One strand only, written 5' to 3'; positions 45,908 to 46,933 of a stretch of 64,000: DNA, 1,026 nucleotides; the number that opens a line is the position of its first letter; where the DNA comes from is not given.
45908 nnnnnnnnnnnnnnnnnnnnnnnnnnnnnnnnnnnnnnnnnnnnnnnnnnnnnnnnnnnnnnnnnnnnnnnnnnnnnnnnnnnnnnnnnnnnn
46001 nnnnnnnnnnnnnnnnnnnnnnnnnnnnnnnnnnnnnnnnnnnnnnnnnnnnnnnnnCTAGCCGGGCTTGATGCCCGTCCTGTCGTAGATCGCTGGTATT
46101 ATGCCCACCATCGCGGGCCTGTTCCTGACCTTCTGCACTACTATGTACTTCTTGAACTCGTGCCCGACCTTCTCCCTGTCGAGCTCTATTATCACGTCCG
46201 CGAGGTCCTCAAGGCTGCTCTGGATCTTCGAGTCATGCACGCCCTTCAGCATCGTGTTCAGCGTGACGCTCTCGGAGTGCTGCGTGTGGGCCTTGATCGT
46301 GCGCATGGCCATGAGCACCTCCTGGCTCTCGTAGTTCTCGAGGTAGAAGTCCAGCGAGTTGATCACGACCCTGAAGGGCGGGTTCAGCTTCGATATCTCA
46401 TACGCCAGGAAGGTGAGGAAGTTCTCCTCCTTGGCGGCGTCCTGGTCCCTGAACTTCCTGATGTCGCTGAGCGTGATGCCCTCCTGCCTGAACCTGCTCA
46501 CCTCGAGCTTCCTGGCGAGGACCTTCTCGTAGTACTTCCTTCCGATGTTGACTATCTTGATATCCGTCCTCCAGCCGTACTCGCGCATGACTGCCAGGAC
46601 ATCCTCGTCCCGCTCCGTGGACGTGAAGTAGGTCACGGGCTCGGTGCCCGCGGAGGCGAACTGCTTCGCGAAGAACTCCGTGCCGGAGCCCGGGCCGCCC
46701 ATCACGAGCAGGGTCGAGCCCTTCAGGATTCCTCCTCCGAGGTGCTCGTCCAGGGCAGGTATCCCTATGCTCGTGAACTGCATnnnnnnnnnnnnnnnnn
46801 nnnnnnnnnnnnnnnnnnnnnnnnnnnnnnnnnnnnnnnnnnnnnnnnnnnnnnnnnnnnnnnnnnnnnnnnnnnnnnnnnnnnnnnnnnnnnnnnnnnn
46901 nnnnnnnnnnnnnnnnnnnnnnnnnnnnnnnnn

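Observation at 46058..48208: Three-gene KaiC-like operon with two degenerate members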

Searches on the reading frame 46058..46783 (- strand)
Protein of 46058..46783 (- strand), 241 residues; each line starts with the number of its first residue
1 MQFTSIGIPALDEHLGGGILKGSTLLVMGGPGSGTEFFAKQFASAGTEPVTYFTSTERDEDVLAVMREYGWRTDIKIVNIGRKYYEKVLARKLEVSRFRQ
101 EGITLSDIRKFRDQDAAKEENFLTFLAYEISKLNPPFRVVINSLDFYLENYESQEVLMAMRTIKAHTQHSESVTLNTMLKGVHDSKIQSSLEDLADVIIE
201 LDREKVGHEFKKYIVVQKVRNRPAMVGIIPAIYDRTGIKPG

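Call 3: search_protein_families(library=pfam, proteins=[window:46058-46783:-], max_evalue=0.1)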
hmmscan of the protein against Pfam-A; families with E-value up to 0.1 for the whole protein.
window:46058-46783:- (241 aa): 7 families
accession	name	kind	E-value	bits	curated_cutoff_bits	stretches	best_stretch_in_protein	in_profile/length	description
PF06745.19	ATPase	-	1.1e-20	74.4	26.6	1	5-238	2-224/231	KaiC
PF23442.1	DUF7125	-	2.4e-07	30.5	29.1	2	5-63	5-64/207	Family of unknown function (DUF7125)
PF05625.17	PAXNEB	-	5.6e-06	26.1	28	1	2-29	17-44/366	PAXNEB protein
PF24336.1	DUF7504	-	0.0001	23.2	27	1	137-201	116-179/179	Family of unknown function (DUF7504)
PF23365.1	DUF7090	-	0.0081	16.3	27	1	137-204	118-185/192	Family of unknown function (DUF7090)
PF07088.17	GvpD_P-loop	-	0.082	13.2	24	0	22-66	10-55/189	GvpD gas vesicle protein, P-loop domain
PF14532.12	Sigma54_activ_2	-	0.092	13.4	25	0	23-54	22-53/138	Sigma-54 interaction domain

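Call 4: search_protein_families(library=ncbifam, proteins=[window:46058-46783:-], max_evalue=0.1)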
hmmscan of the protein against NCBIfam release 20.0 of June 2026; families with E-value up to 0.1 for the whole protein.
window:46058-46783:- (241 aa): 10 families
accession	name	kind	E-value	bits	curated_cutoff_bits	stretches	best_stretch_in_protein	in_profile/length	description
NF052589.1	ArlH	equivalog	4.2e-13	49.5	215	1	7-227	5-208/229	archaellum protein ArlH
TIGR03881.1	KaiC_arch_4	hypoth_equivalog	6.9e-13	48.8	247.8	1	5-222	4-209/231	KaiC domain-containing protein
TIGR03877.1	thermo_KaiC_1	hypoth_equivalog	5.6e-12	45.7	307.25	1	5-222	5-214/238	KaiC domain-containing protein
NF006799.0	PRK09302.1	equivalog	1.5e-11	43.6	408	2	6-74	15-87/515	circadian clock protein KaiC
TIGR03880.1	KaiC_arch_3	hypoth_equivalog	3.4e-08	33.3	249.45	1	7-72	1-69/224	KaiC domain-containing protein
NF004723.0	PRK06067.1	subfamily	2.4e-07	30.5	194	1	115-222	110-215/243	flagellar accessory protein FlaH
NF006320.0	PRK08533.1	equivalog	0.00027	20.6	215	0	10-42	12-44/230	flagellar accessory protein FlaH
TIGR00416.1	sms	equivalog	0.002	16.9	403.05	1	8-42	80-114/454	DNA repair protein RadA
TIGR02655.1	circ_KaiC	equivalog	0.0021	16.8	546.25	1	8-74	7-77/484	circadian clock protein KaiC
NF045689.1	BCarotKetCrtO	equivalog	0.046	12.3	1000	1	104-184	111-189/563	beta-carotene ketolase CrtO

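Call 9: find_homologous_proteins(query=window:46058-46783:-)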
Query window:46058-46783:- (241 aa): 356 proteins with E <= 0.001 among 758 candidates; the best 120 are listed.
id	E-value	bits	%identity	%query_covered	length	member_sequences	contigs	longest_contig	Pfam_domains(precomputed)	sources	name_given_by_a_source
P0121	6.8e-154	528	100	100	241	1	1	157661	PF06745.20,PF05625.18,PF23442.2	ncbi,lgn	-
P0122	1.3e-139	481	89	100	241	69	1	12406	PF06745.20,PF05625.18,PF23442.2,PF24336.2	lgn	-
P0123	1.3e-136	472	88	100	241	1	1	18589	PF06745.20,PF05625.18,PF23442.2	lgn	-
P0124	4.1e-136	470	86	100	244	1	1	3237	PF06745.20,PF05625.18,PF23442.2,PF24336.2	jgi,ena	-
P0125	4.6e-136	470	85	100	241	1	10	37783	PF06745.20,PF05625.18,PF23442.2,PF24336.2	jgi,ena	jgi:KaiC/GvpD/RAD55 family RecA-like ATPase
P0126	5.5e-136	469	86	100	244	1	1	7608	PF06745.20,PF05625.18,PF23442.2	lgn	-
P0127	5.6e-136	469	86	100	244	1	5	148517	PF06745.20,PF05625.18,PF23442.2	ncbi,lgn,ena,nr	ncbi:MAG: recombinase RecA [Euryarchaeota archaeon RBG_19FT_COMBO_56_21]|nr:MAG: recombinase RecA [E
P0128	6.9e-136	469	87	100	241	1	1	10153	PF06745.20,PF05625.18,PF23442.2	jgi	-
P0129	7.6e-136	469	88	100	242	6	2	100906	PF06745.20,PF23442.2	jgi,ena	-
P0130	1.4e-135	468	86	100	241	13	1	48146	PF06745.20,PF05625.18,PF23442.2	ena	-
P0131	1.4e-135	468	85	100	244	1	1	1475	PF06745.20,PF05625.18,PF23442.2,PF24336.2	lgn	-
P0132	2.5e-135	467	85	100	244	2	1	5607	PF06745.20,PF05625.18,PF23442.2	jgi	jgi:KaiC/GvpD/RAD55 family RecA-like ATPase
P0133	3.6e-135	467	87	100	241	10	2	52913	PF06745.20,PF05625.18,PF23442.2,PF24336.2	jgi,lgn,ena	jgi:KaiC/GvpD/RAD55 family RecA-like ATPase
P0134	3.8e-135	467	86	100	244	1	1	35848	PF06745.20,PF05625.18,PF23442.2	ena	-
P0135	3.8e-135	467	85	100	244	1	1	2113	PF06745.20,PF05625.18,PF23442.2,PF24336.2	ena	-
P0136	1.0e-134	465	85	100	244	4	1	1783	PF06745.20,PF05625.18,PF23442.2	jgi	jgi:KaiC/GvpD/RAD55 family RecA-like ATPase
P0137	1.0e-134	465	85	100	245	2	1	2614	PF06745.20,PF05625.18,PF23442.2,PF24336.2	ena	-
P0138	1.4e-134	465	85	100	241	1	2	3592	PF06745.20,PF05625.18,PF23442.2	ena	-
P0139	1.6e-134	465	85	100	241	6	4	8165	PF06745.20,PF23442.2,PF24336.2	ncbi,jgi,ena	jgi:KaiC/GvpD/RAD55 family RecA-like ATPase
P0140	2.1e-134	464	85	100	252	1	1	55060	PF06745.20,PF05625.18,PF23442.2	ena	-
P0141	2.2e-134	464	85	100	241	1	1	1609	PF06745.20,PF23442.2,PF24336.2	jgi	jgi:KaiC/GvpD/RAD55 family RecA-like ATPase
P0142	4.9e-134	463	84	100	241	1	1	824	PF06745.20,PF05625.18,PF23442.2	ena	-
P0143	5.9e-134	463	85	100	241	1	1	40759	PF06745.20,PF05625.18,PF23442.2,PF24336.2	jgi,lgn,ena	jgi:KaiC/GvpD/RAD55 family RecA-like ATPase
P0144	8.0e-134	462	85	100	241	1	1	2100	PF06745.20,PF05625.18,PF23442.2,PF24336.2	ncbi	-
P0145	8.1e-134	462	85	100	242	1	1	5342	PF06745.20,PF23442.2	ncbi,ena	-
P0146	9.8e-134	462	85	100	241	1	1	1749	PF06745.20,PF05625.18,PF23442.2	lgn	-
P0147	1.0e-133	462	85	100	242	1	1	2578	PF06745.20,PF05625.18,PF23442.2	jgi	-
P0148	1.1e-133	462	84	100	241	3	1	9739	PF06745.20,PF05625.18,PF23442.2,PF24336.2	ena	-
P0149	1.2e-133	462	85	100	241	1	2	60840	PF06745.20,PF23442.2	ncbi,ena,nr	ncbi:MAG: recombinase RecA [Euryarchaeota archaeon RBG_16_62_10]|nr:MAG: recombinase RecA [Euryarcha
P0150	1.4e-133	462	85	100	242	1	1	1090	PF06745.20,PF23442.2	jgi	jgi:KaiC/GvpD/RAD55 family RecA-like ATPase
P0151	1.8e-133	461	85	100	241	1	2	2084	PF06745.20,PF23442.2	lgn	-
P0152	1.8e-133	461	85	99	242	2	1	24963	PF06745.20,PF23442.2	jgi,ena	-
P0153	1.8e-133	461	84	100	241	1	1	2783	PF06745.20,PF23442.2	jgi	-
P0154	2.2e-133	461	84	100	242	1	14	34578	PF06745.20,PF23442.2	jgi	jgi:KaiC/GvpD/RAD55 family RecA-like ATPase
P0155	2.9e-133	461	84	100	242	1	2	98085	PF06745.20,PF23442.2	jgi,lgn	jgi:KaiC/GvpD/RAD55 family RecA-like ATPase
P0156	3.6e-133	460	83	100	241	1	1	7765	PF06745.20,PF05625.18,PF23442.2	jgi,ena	-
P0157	3.6e-133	460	85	100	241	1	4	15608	PF06745.20,PF23442.2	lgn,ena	-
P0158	3.6e-133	460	85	100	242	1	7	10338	PF06745.20,PF05625.18,PF23442.2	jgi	jgi:KaiC/GvpD/RAD55 family RecA-like ATPase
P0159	4.1e-133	460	84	100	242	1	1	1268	PF06745.20,PF23442.2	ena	-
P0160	5.0e-133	460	84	100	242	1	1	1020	PF06745.20,PF05625.18,PF23442.2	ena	-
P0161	5.6e-133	460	84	100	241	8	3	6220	PF06745.20,PF23442.2,PF24336.2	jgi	jgi:KaiC/GvpD/RAD55 family RecA-like ATPase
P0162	6.0e-133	460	84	100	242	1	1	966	PF06745.20,PF23442.2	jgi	-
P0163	6.5e-133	459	84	100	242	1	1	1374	PF06745.20,PF05625.18,PF23442.2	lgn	-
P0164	7.1e-133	459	85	100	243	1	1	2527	PF06745.20,PF05625.18,PF23442.2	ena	-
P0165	8.3e-133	459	84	100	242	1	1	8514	PF06745.20,PF23442.2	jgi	jgi:KaiC/GvpD/RAD55 family RecA-like ATPase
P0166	8.8e-133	459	84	100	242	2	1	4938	PF06745.20,PF05625.18,PF23442.2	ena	-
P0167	9.0e-133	459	83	100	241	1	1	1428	PF06745.20,PF23442.2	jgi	-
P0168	9.1e-133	459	85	100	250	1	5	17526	PF06745.20,PF05625.18,PF23442.2,PF24336.2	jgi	jgi:KaiC/GvpD/RAD55 family RecA-like ATPase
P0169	9.6e-133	459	84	100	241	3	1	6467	PF06745.20,PF05625.18,PF23442.2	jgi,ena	-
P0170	9.7e-133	459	84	100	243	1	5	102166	PF06745.20,PF05625.18,PF23442.2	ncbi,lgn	ncbi:MAG: RAD55 family ATPase [Thermoplasmata archaeon]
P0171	9.9e-133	459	85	99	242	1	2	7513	PF06745.20,PF23442.2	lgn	-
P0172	1.1e-132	459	85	99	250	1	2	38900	PF06745.20,PF23442.2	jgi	jgi:KaiC/GvpD/RAD55 family RecA-like ATPase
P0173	1.3e-132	458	84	100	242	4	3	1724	PF06745.20,PF05625.18,PF23442.2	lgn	-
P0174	1.8e-132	458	84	100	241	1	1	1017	PF06745.20,PF05625.18,PF23442.2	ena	-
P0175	1.9e-132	458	84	100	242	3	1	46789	PF06745.20,PF23442.2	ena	-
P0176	1.9e-132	458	83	100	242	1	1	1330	PF06745.20,PF05625.18,PF23442.2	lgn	-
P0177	2.5e-132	458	84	100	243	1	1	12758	PF06745.20,PF05625.18,PF23442.2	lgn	-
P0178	2.5e-132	458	84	100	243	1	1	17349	PF06745.20,PF05625.18,PF23442.2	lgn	-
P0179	3.1e-132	457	87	100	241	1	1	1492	PF06745.20,PF05625.18,PF23442.2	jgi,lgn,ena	-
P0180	3.4e-132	457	83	100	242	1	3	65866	PF06745.20,PF05625.18,PF23442.2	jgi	-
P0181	3.4e-132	457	84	100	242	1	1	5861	PF06745.20,PF05625.18,PF23442.2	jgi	jgi:KaiC/GvpD/RAD55 family RecA-like ATPase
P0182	4.7e-132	457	84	99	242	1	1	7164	PF06745.20,PF23442.2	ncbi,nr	ncbi:MAG TPA: RAD55 family ATPase [Thermoplasmata archaeon]|nr:RAD55 family ATPase [Thermoplasmata a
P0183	4.8e-132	457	84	100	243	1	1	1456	PF06745.20,PF05625.18,PF23442.2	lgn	-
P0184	5.1e-132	456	83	100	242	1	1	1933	PF06745.20,PF23442.2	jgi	-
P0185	5.3e-132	456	84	100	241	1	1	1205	PF06745.20,PF05625.18,PF23442.2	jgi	jgi:KaiC/GvpD/RAD55 family RecA-like ATPase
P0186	5.3e-132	456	85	100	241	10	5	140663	PF06745.20,PF05625.18,PF23442.2,PF24336.2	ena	-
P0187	5.4e-132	456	85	99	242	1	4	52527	PF06745.20,PF05625.18,PF23442.2,PF24336.2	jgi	jgi:KaiC/GvpD/RAD55 family RecA-like ATPase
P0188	6.4e-132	456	83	100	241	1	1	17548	PF06745.20,PF05625.18,PF23442.2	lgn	-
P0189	1.0e-131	456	85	100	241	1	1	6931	PF06745.20,PF23442.2,PF24336.2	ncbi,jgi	jgi:KaiC/GvpD/RAD55 family RecA-like ATPase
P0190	1.1e-131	455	86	100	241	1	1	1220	PF06745.20,PF05625.18,PF23442.2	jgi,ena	-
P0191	1.4e-131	455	83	100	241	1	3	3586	PF06745.20,PF05625.18,PF23442.2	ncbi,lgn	-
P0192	1.6e-131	455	85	100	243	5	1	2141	PF06745.20,PF23442.2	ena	-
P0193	2.5e-131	454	83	100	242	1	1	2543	PF06745.20,PF23442.2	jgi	jgi:KaiC/GvpD/RAD55 family RecA-like ATPase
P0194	3.0e-131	454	83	100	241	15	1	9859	PF06745.20,PF23442.2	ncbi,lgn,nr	ncbi:MAG: RAD55 family ATPase [Thermoplasmata archaeon]|nr:RAD55 family ATPase [Thermoplasmata archa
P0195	3.1e-131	454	83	100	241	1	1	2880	PF06745.20,PF05625.18,PF23442.2,PF24336.2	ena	-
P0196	3.1e-131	454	85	100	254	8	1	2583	PF06745.20,PF05625.18,PF23442.2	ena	-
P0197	3.3e-131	454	83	100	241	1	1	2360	PF06745.20,PF05625.18,PF23442.2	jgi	-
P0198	3.3e-131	454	83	100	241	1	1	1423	PF06745.20,PF23442.2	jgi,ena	-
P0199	3.4e-131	454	83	100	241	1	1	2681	PF06745.20,PF23442.2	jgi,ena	-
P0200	7.3e-131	453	85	100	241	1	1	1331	PF06745.20,PF05625.18,PF23442.2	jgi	-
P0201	9.7e-131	452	84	100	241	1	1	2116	PF06745.20,PF23442.2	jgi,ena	-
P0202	1.2e-130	452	83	100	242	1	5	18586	PF06745.20,PF05625.18,PF23442.2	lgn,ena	-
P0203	1.2e-130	452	85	100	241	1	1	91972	PF06745.20,PF05625.18,PF23442.2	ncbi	-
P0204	1.8e-130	451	84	100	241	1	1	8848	PF06745.20,PF23442.2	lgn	-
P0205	2.5e-130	451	83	100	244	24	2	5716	PF06745.20,PF05625.18,PF23442.2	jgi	-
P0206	2.8e-130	451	85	100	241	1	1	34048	PF06745.20,PF05625.18,PF23442.2,PF24336.2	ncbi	-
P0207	3.8e-130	450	84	100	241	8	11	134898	PF06745.20,PF23442.2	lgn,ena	-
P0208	4.0e-130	450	84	100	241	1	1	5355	PF06745.20,PF23442.2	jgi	-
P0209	4.1e-130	450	83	100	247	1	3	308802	PF06745.20,PF23442.2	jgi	jgi:KaiC/GvpD/RAD55 family RecA-like ATPase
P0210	6.5e-130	450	85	100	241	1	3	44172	PF06745.20,PF05625.18,PF23442.2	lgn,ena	-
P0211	8.9e-130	449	84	100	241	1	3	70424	PF06745.20,PF05625.18,PF23442.2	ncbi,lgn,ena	ncbi:MAG TPA: RAD55 family ATPase [Thermoplasmata archaeon]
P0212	1.0e-129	449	85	100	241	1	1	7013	PF06745.20,PF05625.18,PF23442.2,PF24336.2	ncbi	-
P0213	1.2e-129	449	84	100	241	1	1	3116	PF06745.20,PF05625.18,PF23442.2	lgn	-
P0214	1.3e-129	449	84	100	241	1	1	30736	PF06745.20,PF05625.18,PF23442.2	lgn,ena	-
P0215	1.3e-129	449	84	100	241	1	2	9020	PF06745.20,PF05625.18,PF23442.2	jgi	jgi:KaiC/GvpD/RAD55 family RecA-like ATPase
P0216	1.6e-129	448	83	100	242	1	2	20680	PF06745.20,PF23442.2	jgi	jgi:KaiC/GvpD/RAD55 family RecA-like ATPase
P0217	1.6e-129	448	83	100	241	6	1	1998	PF06745.20,PF05625.18,PF23442.2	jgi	-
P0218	1.8e-129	448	84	100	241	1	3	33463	PF06745.20,PF05625.18,PF23442.2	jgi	-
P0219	2.1e-129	448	85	100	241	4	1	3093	PF06745.20,PF05625.18,PF23442.2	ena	-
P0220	2.7e-129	448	84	100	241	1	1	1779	PF06745.20,PF05625.18,PF23442.2,PF24336.2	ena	-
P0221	3.7e-129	447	84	100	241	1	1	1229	PF06745.20,PF05625.18,PF23442.2,PF24336.2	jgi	-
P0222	3.9e-129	447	84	100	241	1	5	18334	PF06745.20,PF05625.18,PF23442.2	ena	-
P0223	5.0e-129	447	84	100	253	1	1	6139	PF06745.20,PF05625.18,PF23442.2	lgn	-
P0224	6.8e-129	446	84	100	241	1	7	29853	PF06745.20,PF05625.18,PF23442.2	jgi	-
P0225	7.1e-129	446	83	100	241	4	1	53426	PF06745.20,PF05625.18,PF23442.2,PF24336.2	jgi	-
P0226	7.4e-129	446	84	100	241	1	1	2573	PF06745.20,PF05625.18,PF23442.2,PF24336.2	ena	-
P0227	7.5e-129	446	82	100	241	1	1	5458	PF06745.20,PF05625.18,PF23442.2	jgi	jgi:KaiC/GvpD/RAD55 family RecA-like ATPase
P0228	8.5e-129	446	83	100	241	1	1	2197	PF06745.20,PF05625.18,PF23442.2,PF24336.2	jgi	jgi:KaiC/GvpD/RAD55 family RecA-like ATPase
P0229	8.9e-129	446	84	100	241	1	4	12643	PF06745.20,PF05625.18,PF23442.2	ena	-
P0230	1.0e-128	446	84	100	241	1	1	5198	PF06745.20,PF05625.18,PF23442.2,PF24336.2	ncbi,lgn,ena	-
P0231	1.0e-128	446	82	100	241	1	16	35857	PF06745.20,PF05625.18,PF23442.2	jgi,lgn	jgi:KaiC/GvpD/RAD55 family RecA-like ATPase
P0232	1.1e-128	446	83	100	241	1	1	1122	PF06745.20,PF05625.18,PF23442.2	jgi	jgi:KaiC/GvpD/RAD55 family RecA-like ATPase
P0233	1.3e-128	445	83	100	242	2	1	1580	PF06745.20,PF23442.2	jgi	-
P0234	1.4e-128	445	84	100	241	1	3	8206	PF06745.20,PF05625.18,PF23442.2,PF24336.2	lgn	-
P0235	1.6e-128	445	83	100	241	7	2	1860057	PF06745.20,PF23442.2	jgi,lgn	jgi:KaiC/GvpD/RAD55 family RecA-like ATPase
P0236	1.6e-128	445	83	100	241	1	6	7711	PF06745.20,PF05625.18,PF23442.2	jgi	jgi:KaiC/GvpD/RAD55 family RecA-like ATPase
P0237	1.8e-128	445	83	100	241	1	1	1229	PF06745.20,PF05625.18,PF23442.2,PF24336.2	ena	-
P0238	2.3e-128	445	83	100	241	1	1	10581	PF06745.20,PF05625.18,PF23442.2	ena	-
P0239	2.3e-128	445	83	100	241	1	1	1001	PF06745.20,PF05625.18,PF23442.2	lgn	-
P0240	2.3e-128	445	83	100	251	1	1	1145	PF06745.20,PF05625.18,PF23442.2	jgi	-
